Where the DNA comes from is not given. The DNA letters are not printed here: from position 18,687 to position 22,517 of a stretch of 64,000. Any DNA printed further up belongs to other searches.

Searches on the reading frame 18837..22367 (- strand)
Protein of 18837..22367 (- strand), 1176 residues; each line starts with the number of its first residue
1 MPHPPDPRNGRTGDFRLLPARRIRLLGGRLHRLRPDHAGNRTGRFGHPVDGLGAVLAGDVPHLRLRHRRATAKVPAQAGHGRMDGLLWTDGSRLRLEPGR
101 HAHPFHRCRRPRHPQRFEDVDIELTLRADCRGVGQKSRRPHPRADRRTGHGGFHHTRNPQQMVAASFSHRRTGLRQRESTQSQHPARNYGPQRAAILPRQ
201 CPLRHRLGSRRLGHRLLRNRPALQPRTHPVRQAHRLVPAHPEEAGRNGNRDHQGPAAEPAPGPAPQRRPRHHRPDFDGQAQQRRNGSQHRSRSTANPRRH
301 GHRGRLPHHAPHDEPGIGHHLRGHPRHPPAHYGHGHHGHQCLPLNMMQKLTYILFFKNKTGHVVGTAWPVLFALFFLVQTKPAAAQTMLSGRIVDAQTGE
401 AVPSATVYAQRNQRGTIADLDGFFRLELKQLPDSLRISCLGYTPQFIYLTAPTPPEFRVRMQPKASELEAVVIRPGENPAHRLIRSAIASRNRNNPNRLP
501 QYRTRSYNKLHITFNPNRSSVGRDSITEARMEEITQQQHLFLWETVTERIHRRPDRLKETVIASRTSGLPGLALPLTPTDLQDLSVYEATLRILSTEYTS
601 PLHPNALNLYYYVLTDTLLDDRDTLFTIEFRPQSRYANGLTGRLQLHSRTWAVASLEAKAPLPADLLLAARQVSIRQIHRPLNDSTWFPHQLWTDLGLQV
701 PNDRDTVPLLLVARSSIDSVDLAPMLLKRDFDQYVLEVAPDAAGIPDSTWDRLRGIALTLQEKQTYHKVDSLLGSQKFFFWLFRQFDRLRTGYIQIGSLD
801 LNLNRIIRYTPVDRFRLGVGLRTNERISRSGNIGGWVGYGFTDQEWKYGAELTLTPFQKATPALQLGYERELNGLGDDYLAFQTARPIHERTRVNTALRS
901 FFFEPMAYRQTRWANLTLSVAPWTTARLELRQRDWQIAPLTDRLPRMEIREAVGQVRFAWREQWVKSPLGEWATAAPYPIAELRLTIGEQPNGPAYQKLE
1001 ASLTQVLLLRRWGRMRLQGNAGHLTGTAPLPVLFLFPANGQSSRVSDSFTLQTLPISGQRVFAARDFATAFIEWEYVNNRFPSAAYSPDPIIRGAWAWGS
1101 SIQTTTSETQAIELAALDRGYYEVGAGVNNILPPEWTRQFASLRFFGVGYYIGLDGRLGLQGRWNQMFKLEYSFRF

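Call 25: search_protein_families(library=pfam, proteins=[window:18837-22367:-], max_evalue=0.00001)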
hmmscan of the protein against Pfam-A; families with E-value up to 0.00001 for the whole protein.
window:18837-22367:- (1176 aa): 3 families
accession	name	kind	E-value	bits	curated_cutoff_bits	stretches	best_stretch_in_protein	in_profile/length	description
PF18939.6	DUF5686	-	2.8e-36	125.6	39.2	1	484-867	2-397/669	Family of unknown function (DUF5686)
PF13715.12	CarbopepD_reg_2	-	2.6e-14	53.5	32.2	1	389-473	1-88/88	CarboxypepD_reg-like domain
PF13620.12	CarboxypepD_reg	-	3.4e-08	34.2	32.3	1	389-456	2-76/82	Carboxypeptidase regulatory-like domain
